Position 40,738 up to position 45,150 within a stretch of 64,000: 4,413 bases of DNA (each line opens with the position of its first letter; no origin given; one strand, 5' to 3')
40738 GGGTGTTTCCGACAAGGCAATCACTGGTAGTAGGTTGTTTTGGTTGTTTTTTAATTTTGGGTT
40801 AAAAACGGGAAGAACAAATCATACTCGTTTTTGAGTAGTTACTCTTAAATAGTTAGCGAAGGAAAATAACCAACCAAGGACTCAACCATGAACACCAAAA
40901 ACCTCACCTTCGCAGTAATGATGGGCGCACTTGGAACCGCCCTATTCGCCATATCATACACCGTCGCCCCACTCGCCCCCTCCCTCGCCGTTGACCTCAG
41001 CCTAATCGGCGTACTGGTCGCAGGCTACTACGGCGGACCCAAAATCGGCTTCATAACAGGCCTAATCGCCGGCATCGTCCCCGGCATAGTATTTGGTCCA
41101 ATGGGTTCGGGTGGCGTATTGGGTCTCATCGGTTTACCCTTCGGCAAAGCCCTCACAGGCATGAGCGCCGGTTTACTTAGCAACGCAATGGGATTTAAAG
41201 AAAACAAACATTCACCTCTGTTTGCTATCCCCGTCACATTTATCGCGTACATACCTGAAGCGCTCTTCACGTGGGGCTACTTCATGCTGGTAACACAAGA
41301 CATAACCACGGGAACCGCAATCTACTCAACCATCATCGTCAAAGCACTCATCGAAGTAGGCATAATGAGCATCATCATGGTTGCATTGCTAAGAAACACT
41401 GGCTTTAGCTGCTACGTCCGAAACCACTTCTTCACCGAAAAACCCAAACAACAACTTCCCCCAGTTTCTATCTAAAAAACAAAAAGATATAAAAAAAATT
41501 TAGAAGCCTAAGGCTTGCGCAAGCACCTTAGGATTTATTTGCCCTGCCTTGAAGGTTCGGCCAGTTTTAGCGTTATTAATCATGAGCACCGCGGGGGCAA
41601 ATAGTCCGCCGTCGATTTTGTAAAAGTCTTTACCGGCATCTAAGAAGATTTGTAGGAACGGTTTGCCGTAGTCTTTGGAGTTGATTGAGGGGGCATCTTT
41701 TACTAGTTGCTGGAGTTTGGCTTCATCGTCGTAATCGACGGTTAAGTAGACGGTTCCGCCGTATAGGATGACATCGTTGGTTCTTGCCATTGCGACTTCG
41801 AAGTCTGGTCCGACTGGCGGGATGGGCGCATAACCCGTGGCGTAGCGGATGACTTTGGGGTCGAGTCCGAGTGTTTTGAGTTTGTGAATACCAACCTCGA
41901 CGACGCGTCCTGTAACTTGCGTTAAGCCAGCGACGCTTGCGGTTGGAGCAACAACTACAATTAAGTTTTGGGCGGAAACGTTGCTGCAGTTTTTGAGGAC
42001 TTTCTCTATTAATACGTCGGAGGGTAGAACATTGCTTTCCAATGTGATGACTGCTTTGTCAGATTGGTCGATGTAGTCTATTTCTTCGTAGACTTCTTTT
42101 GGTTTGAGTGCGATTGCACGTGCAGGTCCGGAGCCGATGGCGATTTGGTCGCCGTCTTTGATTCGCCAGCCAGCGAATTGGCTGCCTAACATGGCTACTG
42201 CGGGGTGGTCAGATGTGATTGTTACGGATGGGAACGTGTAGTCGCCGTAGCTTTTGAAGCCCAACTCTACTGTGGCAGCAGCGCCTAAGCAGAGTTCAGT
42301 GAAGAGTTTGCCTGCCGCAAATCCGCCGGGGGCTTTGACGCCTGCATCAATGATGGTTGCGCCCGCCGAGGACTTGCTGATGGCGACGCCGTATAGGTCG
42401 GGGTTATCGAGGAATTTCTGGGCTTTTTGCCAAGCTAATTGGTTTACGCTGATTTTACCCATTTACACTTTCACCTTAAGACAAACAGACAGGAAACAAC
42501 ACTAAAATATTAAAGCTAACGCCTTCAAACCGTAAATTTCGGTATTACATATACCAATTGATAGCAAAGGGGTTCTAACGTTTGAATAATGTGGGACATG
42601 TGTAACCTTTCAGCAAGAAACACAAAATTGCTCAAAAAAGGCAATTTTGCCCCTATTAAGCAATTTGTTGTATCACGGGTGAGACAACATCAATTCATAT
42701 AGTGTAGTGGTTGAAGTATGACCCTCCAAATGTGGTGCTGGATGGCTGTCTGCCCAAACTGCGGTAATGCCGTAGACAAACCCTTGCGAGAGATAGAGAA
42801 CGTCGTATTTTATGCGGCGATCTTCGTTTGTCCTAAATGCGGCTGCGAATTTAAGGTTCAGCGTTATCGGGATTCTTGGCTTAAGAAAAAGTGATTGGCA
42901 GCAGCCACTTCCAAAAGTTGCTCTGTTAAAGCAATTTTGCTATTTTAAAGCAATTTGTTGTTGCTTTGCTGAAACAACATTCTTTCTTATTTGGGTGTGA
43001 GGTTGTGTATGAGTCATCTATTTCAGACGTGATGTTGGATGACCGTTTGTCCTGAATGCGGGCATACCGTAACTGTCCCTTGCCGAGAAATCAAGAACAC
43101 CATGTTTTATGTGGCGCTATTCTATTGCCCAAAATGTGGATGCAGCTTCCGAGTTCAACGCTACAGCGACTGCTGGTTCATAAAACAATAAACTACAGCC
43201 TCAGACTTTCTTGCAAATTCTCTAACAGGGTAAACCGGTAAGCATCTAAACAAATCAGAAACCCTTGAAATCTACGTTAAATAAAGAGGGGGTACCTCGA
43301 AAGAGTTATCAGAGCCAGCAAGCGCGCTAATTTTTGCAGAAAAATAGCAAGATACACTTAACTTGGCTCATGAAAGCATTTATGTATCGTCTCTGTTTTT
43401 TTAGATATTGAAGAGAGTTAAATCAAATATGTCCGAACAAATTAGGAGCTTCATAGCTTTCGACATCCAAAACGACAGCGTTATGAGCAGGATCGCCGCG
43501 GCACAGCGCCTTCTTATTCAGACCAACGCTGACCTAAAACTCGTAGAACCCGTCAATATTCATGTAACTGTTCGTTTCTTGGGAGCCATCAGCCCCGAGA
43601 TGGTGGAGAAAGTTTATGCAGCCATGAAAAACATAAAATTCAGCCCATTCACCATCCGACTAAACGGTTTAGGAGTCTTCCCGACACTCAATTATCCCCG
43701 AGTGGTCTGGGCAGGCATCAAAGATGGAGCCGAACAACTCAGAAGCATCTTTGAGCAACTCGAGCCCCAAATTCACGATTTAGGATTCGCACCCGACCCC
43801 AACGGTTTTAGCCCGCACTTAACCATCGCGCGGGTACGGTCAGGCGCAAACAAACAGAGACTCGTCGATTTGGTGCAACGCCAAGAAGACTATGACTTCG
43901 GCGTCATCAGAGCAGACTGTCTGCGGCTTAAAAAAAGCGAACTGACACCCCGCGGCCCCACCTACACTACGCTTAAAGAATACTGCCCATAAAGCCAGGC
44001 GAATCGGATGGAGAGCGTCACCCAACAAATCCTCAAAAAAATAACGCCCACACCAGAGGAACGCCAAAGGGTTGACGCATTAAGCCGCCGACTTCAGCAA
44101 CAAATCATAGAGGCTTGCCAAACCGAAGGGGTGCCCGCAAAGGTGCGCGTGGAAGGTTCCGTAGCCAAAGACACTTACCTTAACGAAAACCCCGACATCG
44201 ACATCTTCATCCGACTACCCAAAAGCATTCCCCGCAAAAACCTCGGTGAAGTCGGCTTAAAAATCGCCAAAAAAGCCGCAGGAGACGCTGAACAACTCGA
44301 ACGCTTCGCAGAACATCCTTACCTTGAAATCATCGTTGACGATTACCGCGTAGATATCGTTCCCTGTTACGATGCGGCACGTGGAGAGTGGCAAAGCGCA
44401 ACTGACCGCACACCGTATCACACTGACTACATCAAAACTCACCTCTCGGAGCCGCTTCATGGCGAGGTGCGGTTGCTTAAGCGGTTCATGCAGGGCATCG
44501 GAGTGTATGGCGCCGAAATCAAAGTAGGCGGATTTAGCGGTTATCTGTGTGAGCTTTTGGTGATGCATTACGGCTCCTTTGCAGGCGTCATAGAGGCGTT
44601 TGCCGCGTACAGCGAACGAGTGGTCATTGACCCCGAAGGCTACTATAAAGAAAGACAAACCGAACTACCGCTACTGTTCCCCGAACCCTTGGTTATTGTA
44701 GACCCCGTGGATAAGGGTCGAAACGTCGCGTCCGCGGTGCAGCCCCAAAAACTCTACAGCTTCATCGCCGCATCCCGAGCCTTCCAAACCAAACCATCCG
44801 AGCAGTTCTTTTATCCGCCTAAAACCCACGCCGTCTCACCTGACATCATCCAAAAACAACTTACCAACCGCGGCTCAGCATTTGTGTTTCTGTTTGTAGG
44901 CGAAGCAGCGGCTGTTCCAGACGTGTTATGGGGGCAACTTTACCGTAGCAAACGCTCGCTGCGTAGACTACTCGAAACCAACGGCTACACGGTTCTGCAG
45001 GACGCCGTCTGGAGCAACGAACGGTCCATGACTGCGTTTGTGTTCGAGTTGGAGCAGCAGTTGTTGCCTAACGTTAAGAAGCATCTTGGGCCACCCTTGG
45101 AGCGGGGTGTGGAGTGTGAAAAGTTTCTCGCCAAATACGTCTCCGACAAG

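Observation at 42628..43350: Five TTGC-N9-GCAA palindromes plus TGTTG-N14-CAACA boxes in an identical duplicated array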

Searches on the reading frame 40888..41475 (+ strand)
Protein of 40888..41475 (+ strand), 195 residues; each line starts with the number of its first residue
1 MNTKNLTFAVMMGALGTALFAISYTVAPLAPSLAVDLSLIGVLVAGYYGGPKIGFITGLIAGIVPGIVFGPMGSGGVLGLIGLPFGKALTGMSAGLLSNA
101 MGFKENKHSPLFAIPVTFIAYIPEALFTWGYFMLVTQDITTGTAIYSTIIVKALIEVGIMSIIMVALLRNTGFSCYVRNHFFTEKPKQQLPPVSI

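Call 14: search_protein_families(library=pfam, proteins=[window:40888-41475:+], max_evalue=0.01)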
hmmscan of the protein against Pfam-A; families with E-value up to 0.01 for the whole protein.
window:40888-41475:+ (195 aa): 2 families
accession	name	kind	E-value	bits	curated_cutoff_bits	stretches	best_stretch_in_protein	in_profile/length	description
PF07694.17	5TM-5TMR_LYT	-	4.8e-06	26.7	24.6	1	15-170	23-168/169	5TMR of 5TMR-LYT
PF12822.12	ECF_trnsprt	-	5.6e-06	26.9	30.7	1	4-167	1-168/169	ECF transporter, substrate-specific component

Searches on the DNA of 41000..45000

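Call 7: search_rna_families(source=window, start=41000, end=45000, threshold=evalue, max_evalue=1)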
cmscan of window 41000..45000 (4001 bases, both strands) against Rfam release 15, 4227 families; matches with E-value up to 1: 0.
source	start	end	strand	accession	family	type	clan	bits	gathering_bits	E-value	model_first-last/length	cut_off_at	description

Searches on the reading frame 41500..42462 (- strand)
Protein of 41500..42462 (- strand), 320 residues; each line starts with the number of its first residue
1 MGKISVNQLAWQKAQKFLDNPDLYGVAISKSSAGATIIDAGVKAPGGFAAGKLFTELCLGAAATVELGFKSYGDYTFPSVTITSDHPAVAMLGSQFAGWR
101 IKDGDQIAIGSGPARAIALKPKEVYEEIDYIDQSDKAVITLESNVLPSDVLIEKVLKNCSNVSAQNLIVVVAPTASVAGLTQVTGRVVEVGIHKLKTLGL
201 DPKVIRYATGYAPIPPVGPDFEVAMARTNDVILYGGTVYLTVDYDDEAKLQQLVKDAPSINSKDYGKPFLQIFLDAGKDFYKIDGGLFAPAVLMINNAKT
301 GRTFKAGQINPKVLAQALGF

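Call 14: search_protein_families(library=pfam, proteins=[window:41500-42462:-], max_evalue=0.01)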
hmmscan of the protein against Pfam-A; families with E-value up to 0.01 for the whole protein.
window:41500-42462:- (320 aa): 1 family
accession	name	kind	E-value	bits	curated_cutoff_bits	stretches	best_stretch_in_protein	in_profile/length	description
PF02289.21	MCH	-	2.3e-113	379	25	1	5-317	1-310/311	Cyclohydrolase (MCH)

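Call 50: find_encoding_contigs(protein=window:41500-42462:-, flank=3000, max_places=4)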
Protein window:41500-42462:- (320 aa): no gene with exactly this product is on record in the collection.

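Call 51: find_homologous_proteins(query=window:41500-42462:-, max_evalue=1e-100)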
Query window:41500-42462:- (320 aa): 1584 proteins with E <= 1e-100 among 6328 candidates; the best 120 are listed.
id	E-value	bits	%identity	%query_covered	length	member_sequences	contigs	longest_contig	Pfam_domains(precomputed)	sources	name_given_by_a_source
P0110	3.3e-205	698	99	100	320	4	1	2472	PF02289.22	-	-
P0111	9.1e-191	651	93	99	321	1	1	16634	PF02289.22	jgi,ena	-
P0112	2.1e-186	637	91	99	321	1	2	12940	PF02289.22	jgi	jgi:methenyltetrahydromethanopterin cyclohydrolase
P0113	1.4e-185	634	91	99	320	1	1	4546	PF02289.22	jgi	jgi:methenyltetrahydromethanopterin cyclohydrolase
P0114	3.3e-184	629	90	99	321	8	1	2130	PF02289.22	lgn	-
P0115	8.0e-182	622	89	99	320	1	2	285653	PF02289.22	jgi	jgi:methenyltetrahydromethanopterin cyclohydrolase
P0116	1.4e-181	621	88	100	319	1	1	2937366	PF02289.22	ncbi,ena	-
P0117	4.1e-181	619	88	100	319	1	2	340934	PF02289.22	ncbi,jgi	ncbi:MAG: methenyltetrahydromethanopterin cyclohydrolase [Candidatus Bathyarchaeia archaeon]|jgi:met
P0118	4.8e-179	612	86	99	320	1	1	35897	PF02289.22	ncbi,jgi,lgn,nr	ncbi:MAG: methenyltetrahydromethanopterin cyclohydrolase [Nitrososphaerota archaeon]|jgi:methenyltet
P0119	1.8e-177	607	87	99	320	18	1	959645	PF02289.22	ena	-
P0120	4.3e-177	606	86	99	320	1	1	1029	PF02289.22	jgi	jgi:methenyltetrahydromethanopterin cyclohydrolase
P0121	1.1e-176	605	87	100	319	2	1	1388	PF02289.22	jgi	jgi:methenyltetrahydromethanopterin cyclohydrolase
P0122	2.7e-176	603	86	99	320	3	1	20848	PF02289.22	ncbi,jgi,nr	ncbi:MAG: methenyltetrahydromethanopterin cyclohydrolase [Nitrososphaerota archaeon]|jgi:methenyltet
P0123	4.6e-176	603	86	100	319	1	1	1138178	PF02289.22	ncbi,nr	ncbi:MAG: methenyltetrahydromethanopterin cyclohydrolase [Candidatus Bathyarchaeota archaeon]|nr:met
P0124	7.4e-176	602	86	99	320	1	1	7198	PF02289.22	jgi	jgi:methenyltetrahydromethanopterin cyclohydrolase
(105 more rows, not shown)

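Call 52: find_encoding_contigs(protein=P0110, flank=2500, max_places=3)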
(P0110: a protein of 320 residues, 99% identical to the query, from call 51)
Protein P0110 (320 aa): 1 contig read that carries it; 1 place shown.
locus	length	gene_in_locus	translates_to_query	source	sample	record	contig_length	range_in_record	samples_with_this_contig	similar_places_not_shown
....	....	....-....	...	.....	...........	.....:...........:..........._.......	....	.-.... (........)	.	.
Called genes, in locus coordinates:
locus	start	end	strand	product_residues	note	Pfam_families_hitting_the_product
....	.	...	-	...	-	?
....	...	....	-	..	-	-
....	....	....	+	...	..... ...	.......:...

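Call 53: find_encoding_contigs(protein=P0111, flank=2500, max_places=2)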
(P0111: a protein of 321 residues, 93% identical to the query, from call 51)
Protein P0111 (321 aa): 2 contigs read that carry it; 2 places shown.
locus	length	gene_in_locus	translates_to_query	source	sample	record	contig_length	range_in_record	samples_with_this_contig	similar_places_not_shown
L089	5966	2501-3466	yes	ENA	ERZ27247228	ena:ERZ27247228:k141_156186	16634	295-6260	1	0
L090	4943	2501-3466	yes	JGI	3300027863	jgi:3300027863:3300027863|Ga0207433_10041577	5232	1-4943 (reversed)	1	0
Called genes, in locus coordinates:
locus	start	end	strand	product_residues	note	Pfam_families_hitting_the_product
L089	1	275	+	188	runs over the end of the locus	?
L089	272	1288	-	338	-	-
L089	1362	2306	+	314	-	PF01874:CitG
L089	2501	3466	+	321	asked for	PF02289:MCH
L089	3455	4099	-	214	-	-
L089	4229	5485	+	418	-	-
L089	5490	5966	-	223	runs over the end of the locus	PF01872:RibD_C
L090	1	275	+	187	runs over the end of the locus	?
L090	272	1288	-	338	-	-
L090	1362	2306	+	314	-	PF01874:CitG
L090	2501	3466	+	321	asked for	PF02289:MCH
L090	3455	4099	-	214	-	-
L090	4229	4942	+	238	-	?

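Call 54: find_encoding_contigs(protein=P0112, flank=2500, max_places=2)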
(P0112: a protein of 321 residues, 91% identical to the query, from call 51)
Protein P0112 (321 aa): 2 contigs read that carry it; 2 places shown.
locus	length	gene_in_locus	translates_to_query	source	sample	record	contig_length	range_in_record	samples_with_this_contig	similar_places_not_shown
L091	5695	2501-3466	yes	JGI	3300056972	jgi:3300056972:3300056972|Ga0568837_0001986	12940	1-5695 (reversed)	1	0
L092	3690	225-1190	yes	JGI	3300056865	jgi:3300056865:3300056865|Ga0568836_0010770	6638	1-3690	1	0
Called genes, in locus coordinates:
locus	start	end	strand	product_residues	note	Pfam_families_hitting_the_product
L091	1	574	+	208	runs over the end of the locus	PF00827:Ribosomal_L15e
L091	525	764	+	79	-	PF01294:Ribosomal_L13e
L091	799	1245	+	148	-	PF01877:RNA_binding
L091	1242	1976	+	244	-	PF01876:RNase_P_p30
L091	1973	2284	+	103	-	PF01900:RNase_P_Rpp14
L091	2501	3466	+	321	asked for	PF02289:MCH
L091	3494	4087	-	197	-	PF12822:ECF_trnsprt (weak)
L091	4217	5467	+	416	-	-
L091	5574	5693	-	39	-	?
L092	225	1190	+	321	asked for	PF02289:MCH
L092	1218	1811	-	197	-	PF12822:ECF_trnsprt (weak)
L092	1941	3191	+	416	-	-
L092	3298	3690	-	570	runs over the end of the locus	PF03484:B5, PF17759:tRNA_synthFbeta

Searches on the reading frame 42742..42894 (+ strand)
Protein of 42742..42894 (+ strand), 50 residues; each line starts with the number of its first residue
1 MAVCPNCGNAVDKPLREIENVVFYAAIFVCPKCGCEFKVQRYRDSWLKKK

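Call 14: search_protein_families(library=pfam, proteins=[window:42742-42894:+], max_evalue=0.01)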
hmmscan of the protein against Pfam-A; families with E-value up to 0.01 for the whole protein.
window:42742-42894:+ (50 aa): 13 families
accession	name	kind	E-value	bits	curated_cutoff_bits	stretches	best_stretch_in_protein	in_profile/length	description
PF12760.12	Zn_ribbon_IS1595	-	4.6e-05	23.7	25.4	1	23-44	14-34/46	Transposase zinc-ribbon domain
PF24460.1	DUF7575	-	0.00013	21.7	28.5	0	3-13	5-15/28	Domain of unknown function (DUF7575)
PF08271.17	Zn_Ribbon_TF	-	0.00015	21.7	29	0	28-37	20-29/43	TFIIB zinc-binding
PF07754.17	HVO_2753_ZBP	-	0.00022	21.4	33.2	0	25-35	14-24/46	Small zinc finger protein HVO_2753-like, Zn-binding pocket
PF24441.1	DUF7560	-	0.0005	20.2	27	0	27-40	5-18/44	Family of unknown function (DUF7560)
PF17283.8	Zn_ribbon_SprT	-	0.0011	19.4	28.1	0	2-16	5-19/38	SprT-like zinc ribbon domain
PF21344.3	Zn_ribbon_LysW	-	0.0023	18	27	1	3-39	2-33/46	Alpha-aminoadipate carrier protein LysW-like, globular domain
PF08274.17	Zn_Ribbon_YjdM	-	0.0027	18.1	30.8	0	26-37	18-29/30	PhnA Zinc-Ribbon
PF08792.16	A2L_zn_ribbon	-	0.0041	17.2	22.9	0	25-38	19-32/33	A2L zinc ribbon domain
PF07282.18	Cas12f1-like_TNB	-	0.0047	17.5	26.3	1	3-36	30-49/60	Cas12f1-like, TNB domain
PF13248.11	Zn_ribbon_3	-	0.0047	16.8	27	0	1-12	2-13/26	zinc-ribbon domain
PF13005.12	zf-IS66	-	0.0051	17.6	27.3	0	3-17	3-16/46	zinc-finger binding domain of transposase IS66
PF06906.16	DUF1272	-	0.0056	17.2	25.3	0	2-16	42-57/57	Protein of unknown function (DUF1272)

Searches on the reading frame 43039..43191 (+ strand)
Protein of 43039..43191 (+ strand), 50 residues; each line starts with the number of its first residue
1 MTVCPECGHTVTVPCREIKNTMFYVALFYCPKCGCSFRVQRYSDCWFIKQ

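Call 14: search_protein_families(library=pfam, proteins=[window:43039-43191:+], max_evalue=0.01)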
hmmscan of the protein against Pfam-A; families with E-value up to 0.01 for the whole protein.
window:43039-43191:+ (50 aa): 2 families
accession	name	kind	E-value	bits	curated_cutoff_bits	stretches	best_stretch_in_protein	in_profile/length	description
PF13248.11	Zn_ribbon_3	-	0.00041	20.1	27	0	1-11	2-11/26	zinc-ribbon domain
PF08792.16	A2L_zn_ribbon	-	0.0048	17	22.9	0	29-37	23-31/33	A2L zinc ribbon domain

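Call 48: find_homologous_proteins(query=window:43039-43191:+, max_evalue=0.001)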
Query window:43039-43191:+ (50 aa): 1 proteins with E <= 0.001 among 1 candidates.
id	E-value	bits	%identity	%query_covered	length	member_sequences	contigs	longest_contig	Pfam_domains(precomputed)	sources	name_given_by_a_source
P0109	1.4e-29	118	100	100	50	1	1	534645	-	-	-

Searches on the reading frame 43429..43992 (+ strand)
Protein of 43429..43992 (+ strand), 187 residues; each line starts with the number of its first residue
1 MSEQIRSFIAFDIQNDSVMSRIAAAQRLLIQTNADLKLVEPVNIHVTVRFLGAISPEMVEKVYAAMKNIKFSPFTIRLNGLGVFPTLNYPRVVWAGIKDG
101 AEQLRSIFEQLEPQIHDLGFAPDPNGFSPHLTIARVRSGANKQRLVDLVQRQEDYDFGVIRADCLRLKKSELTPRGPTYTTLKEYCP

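Call 14: search_protein_families(library=pfam, proteins=[window:43429-43992:+], max_evalue=0.01)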
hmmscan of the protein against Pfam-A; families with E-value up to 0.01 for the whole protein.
window:43429-43992:+ (187 aa): 3 families
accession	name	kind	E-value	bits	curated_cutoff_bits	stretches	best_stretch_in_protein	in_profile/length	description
PF02834.22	LigT_PEase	-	1.4e-26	92.9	23.3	2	20-94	9-87/87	LigT like Phosphoesterase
PF10469.15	AKAP7_NLS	-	9.9e-13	48.9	24.4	1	8-179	4-200/208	AKAP7 2'5' RNA ligase-like domain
PF13563.12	2_5_RNA_ligase2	-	8.8e-12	45.8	27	1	34-167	16-148/152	2'-5' RNA ligase superfamily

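Call 49: find_encoding_contigs(protein=window:43429-43992:+, flank=3000, max_places=4)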
Protein window:43429-43992:+ (187 aa): no gene with exactly this product is on record in the collection.
